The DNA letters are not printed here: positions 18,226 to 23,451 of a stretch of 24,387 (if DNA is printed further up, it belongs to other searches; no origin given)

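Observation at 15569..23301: NfeD-like / long flotillin / giant AAA+ protein: a three-gene cassette with flotillin-to-ATPase translational coupling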

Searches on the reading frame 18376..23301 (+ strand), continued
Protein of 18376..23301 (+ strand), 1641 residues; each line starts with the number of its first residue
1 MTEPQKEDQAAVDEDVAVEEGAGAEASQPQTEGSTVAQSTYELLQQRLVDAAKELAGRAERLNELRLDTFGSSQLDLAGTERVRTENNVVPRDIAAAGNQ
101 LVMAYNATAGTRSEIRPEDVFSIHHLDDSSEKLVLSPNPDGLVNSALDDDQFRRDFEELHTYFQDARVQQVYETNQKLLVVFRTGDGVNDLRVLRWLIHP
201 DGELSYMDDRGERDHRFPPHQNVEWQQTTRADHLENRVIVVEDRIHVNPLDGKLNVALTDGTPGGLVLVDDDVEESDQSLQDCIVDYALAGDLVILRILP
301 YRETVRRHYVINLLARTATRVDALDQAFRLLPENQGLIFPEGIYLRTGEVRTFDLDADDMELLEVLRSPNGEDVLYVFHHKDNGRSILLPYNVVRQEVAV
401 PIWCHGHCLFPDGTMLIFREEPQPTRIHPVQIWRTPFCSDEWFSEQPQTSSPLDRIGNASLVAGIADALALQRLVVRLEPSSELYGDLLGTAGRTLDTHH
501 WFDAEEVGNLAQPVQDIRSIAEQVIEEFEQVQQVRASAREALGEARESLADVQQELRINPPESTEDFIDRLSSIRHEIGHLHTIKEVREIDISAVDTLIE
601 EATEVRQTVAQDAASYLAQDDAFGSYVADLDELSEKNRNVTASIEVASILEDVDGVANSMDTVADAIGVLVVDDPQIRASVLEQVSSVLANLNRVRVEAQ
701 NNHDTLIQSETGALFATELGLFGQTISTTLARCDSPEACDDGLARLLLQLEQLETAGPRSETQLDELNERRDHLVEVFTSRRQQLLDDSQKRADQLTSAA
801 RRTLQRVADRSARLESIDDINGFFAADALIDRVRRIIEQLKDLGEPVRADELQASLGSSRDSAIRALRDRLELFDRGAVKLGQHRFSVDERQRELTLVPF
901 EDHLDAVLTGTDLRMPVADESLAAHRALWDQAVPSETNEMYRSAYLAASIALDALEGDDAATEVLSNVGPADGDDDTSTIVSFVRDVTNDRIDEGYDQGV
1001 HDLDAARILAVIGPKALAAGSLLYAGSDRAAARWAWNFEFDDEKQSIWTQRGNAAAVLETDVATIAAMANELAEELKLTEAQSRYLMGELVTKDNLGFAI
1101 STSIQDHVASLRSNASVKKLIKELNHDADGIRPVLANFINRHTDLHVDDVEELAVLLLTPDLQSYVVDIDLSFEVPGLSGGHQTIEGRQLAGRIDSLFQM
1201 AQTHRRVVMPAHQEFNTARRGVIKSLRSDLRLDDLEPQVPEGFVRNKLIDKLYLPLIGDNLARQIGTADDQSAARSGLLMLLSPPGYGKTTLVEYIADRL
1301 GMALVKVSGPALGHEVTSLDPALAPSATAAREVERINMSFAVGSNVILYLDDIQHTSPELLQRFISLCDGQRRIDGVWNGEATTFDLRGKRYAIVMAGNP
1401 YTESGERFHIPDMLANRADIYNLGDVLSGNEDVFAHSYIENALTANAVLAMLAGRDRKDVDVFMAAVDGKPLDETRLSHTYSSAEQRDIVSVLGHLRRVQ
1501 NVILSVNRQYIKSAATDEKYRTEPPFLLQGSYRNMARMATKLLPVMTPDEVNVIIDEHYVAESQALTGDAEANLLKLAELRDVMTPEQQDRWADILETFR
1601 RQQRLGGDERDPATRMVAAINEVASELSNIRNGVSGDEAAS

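Call 72: find_encoding_contigs(protein=P0147, flank=10000, max_places=1)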
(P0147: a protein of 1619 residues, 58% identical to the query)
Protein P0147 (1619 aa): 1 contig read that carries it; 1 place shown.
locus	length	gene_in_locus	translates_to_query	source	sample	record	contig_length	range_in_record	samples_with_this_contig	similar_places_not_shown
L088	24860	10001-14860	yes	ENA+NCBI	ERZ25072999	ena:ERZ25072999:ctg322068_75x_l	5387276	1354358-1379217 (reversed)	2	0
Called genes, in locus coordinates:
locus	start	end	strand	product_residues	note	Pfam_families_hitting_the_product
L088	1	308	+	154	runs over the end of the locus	-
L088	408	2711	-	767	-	PF00391:PEP-utilizers, PF02896:PEP-utilizers_C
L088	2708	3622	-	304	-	PF00561:Abhydrolase_1, PF12697:Abhydrolase_6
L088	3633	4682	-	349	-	PF08240:ADH_N, PF00107:ADH_zinc_N, PF13602:ADH_zinc_N_2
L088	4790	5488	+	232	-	PF00440:TetR_N (weak), PF02909:TetR_C_1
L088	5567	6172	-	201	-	PF08281:Sigma70_r4_2 (faint), PF04542:Sigma70_r2, PF04545:Sigma70_r4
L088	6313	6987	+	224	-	PF00027:cNMP_binding, PF13545:HTH_Crp_2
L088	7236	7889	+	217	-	-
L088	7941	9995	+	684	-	-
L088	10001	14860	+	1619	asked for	PF12458:DUF3686, PF25472:DUF7902, PF00004:AAA (faint), PF07728:AAA_5 (weak)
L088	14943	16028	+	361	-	-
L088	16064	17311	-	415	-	PF00067:p450 (weak)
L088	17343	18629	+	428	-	PF00709:Adenylsucc_synt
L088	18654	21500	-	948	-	-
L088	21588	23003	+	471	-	PF00206:Lyase_1, PF10397:ADSL_C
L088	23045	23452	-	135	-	-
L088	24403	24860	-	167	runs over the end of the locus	PF09438:DUF2017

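Call 86: search_solved_structures(query=A1, max_evalue=0.01)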
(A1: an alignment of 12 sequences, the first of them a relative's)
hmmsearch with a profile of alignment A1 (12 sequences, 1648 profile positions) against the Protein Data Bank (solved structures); distinct sequences matched with E-value up to 0.01: 17.
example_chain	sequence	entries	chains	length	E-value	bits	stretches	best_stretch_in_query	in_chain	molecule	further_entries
7swl_A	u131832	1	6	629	7e-05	23.5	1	1251-1318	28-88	Rix7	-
7t3i_A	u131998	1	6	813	0.00011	22.8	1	1251-1318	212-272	Rix7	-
6mat_A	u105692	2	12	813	0.00011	22.8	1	1251-1318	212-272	Rix7 mutant | Rix7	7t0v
9dx3_A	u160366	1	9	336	0.00067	20.3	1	1277-1319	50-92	Holliday junction branch migration complex subunit RuvB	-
9dx4_A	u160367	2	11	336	0.00078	20.1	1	1277-1319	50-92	Holliday junction branch migration complex subunit RuvB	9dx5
9bji_A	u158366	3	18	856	0.00092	19.8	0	1285-1318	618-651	Nuclear valosin-containing protein-like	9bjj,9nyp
1ixr_C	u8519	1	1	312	0.0015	19.1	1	1283-1318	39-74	RuvB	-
6ef2_K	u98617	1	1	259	0.0015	19.1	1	1255-1321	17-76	26S proteasome regulatory subunit 6B homolog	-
1ixs_B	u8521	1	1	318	0.0015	19.1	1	1283-1318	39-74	RuvB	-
6ef0_K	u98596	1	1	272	0.0015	19.1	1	1255-1321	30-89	26S proteasome regulatory subunit 6B homolog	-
8efv_D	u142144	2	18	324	0.0016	19.1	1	1283-1318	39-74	Holliday junction ATP-dependent DNA helicase RuvB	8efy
1hqc_A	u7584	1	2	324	0.0016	19.1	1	1283-1318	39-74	RUVB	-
6ef1_K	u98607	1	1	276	0.0016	19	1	1255-1321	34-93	26S proteasome regulatory subunit 6B homolog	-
35zv_J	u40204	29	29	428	0.0024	18.4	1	1255-1321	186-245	26S proteasome regulatory subunit 6B homolog | 26S protease regulatory subunit 6B homolog | RPT3 isoform 1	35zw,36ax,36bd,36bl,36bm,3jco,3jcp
6fvw_K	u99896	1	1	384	0.0028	18.2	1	1255-1321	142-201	26S proteasome regulatory subunit 6B homolog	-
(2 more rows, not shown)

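Call 95: search_dna_similar(query=window:18376-23301:+, collection=plasmids, mode=protein, max_evalue=1e-20, max_rows=15)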
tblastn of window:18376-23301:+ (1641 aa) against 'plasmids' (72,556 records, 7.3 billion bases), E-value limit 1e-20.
Records with a match: 13; places in all: 13; records where one place covers at least 80% of the query: 13.
Best place of each record, by identity: <60% 13.
By first word of the organism name: Streptomyces 3; Deinococcus 2; Proteus 2; Nonomuraea 1; Pseudomonas 1; Halomonas 1; Photobacterium 1; Vibrio 1; Hymenobacter 1.
By predicted mobility (MOB-suite, as given by PLSDB): non-mobilizable 10; mobilizable 3.
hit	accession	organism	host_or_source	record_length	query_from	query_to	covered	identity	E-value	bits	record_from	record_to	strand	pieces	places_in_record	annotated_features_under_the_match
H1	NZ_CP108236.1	Streptomyces sp. NBC_00080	-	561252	39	1635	97%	42.4%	0e+0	1136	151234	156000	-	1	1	DNA repair ATPase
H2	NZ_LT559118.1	Nonomuraea gerenzanensis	-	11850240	39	1638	98%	41.9%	0e+0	1133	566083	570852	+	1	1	none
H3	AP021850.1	Deinococcus grandis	-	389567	39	1630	91%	42.2%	9e-165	1030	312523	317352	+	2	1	hypothetical protein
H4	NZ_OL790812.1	Proteus mirabilis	-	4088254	34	1631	97%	38.7%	0e+0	1058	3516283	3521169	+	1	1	none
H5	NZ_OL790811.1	Proteus mirabilis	-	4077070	34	1631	97%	38.7%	0e+0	1058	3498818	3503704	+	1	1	none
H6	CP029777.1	Deinococcus actinosclerus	mixed culture,wastewater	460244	39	1630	88%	41.9%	6e-162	1007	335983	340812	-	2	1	DNA repair protein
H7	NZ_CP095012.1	Streptomyces sp. 2P-4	cell culture,mudflats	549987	39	1599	87%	41.6%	5e-159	932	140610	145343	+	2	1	DNA repair ATPase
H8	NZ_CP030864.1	Streptomyces globosus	cell culture,environment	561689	39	1599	87%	41.5%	3e-158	927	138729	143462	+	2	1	DNA repair ATPase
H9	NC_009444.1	Pseudomonas fluorescens SBW25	-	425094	41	1638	88%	40.2%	3e-158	1031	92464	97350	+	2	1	DNA repair ATPase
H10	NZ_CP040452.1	Halomonas sp. PA16-9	-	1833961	39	1632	90%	39.1%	1e-151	1006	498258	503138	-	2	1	none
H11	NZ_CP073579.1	Photobacterium sp. GJ3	-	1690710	41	1617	96%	34.5%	0e+0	922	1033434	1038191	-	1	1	record has no annotation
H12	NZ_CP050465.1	Vibrio campbellii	single cell,seawater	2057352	41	1620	96%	34.0%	0e+0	908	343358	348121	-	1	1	none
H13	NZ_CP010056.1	Hymenobacter sp. DG25B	single cell,soil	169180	40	1636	88%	36.9%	1e-147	928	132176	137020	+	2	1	DNA repair ATPase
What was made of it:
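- The distribution is patchy and includes plasmids: pQBR103, Hymenobacter, Deinococcus and Streptomyces plasmids (call 95).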

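Call 96: get_annotated_region(hit=H9, flank=7000)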
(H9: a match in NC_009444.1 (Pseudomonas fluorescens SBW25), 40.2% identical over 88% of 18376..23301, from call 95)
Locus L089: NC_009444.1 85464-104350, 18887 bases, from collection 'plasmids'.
description: Pseudomonas fluorescens SBW25 plasmid pQBR103, complete sequence
organism: Pseudomonas fluorescens SBW25 (NCBI taxid 216595)
taxonomy: Bacteria; Pseudomonadota; Gammaproteobacteria; Pseudomonadales; Pseudomonadaceae; Pseudomonas; Pseudomonas fluorescens; Pseudomonas fluorescens SBW25
host: -; source: -; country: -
typing (MOB-suite, as given by PLSDB): non-mobilizable; replicon rep_cluster_1081; mating-pair formation MPF_I
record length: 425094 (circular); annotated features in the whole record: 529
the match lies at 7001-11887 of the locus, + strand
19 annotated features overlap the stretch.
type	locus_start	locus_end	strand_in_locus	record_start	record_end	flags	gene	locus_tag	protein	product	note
CDS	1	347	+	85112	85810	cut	-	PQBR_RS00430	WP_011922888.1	PspA/IM30 family protein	-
CDS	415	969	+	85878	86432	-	-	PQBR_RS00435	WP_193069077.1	rhomboid family intramembrane serine protease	-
CDS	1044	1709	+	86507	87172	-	-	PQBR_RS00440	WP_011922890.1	DUF2491 family protein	-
CDS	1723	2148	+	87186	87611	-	-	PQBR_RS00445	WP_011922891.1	DUF350 domain-containing protein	-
CDS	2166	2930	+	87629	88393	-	-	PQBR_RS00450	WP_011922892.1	DUF1190 domain-containing protein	-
CDS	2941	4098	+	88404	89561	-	-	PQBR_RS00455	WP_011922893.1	glutathionylspermidine synthase family protein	-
CDS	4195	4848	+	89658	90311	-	-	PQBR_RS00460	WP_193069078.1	hypothetical protein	-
CDS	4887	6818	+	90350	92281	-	-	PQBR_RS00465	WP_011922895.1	SPFH domain-containing protein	-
CDS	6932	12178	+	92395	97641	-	-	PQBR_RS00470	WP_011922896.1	DNA repair ATPase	-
CDS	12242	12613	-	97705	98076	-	-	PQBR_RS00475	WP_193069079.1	histone-like nucleoid-structuring protein, MvaT/MvaU family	GO:0071824 - protein-DNA complex organization [Evidence IEA]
CDS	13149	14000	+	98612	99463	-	-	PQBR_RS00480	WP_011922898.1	hypothetical protein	-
CDS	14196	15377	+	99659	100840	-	-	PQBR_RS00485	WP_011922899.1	C2H2-type zinc finger protein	-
CDS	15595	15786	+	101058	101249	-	-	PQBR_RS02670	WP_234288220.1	hypothetical protein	-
CDS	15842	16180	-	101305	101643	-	-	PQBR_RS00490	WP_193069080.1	hypothetical protein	-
CDS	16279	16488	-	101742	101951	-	-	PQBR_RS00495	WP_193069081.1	hypothetical protein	-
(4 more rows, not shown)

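Call 97: get_annotated_region(hit=H13, flank=7000)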
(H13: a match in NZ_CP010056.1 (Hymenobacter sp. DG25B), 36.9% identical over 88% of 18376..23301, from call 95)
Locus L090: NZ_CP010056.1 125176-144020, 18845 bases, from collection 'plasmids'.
description: Hymenobacter sp. DG25B plasmid unnamed, complete sequence
organism: Hymenobacter sp. DG25B (NCBI taxid 1385664)
taxonomy: Bacteria; Bacteroidota; Cytophagia; Cytophagales; Hymenobacteraceae; Hymenobacter; Hymenobacter sp. DG25B
host: -; source: single cell,soil; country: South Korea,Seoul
typing (MOB-suite, as given by PLSDB): non-mobilizable
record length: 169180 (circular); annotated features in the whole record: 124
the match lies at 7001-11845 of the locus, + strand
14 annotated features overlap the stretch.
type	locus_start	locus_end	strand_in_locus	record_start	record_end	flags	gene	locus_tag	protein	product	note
CDS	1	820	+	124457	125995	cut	-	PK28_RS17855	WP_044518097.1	glycoside hydrolase family 32 protein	-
CDS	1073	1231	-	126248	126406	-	-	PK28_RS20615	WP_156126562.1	hypothetical protein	-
CDS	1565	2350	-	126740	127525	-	-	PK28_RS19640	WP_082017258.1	LexA family transcriptional regulator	-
CDS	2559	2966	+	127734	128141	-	-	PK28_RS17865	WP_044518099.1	molecular chaperone Tir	-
CDS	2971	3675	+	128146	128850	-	-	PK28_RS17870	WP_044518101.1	PspA/IM30 family protein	-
CDS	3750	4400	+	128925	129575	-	-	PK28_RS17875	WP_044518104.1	DUF1449 family protein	-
CDS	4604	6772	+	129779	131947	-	-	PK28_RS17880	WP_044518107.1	hypothetical protein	-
CDS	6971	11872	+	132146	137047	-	-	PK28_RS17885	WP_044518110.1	DNA repair ATPase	-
CDS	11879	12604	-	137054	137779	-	-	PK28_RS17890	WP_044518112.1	LytTR family DNA-binding domain-containing protein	-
CDS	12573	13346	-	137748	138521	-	-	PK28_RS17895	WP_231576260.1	histidine kinase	GO:0000160 - phosphorelay signal transduction system [Evidence IEA]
CDS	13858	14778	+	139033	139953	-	-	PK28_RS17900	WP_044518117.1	ABC transporter ATP-binding protein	-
CDS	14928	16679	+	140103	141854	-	-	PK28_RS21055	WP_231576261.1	hypothetical protein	-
CDS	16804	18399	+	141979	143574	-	-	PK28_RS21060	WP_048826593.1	M1 family aminopeptidase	-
CDS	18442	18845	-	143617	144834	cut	-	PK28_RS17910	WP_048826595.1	ATP-binding protein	-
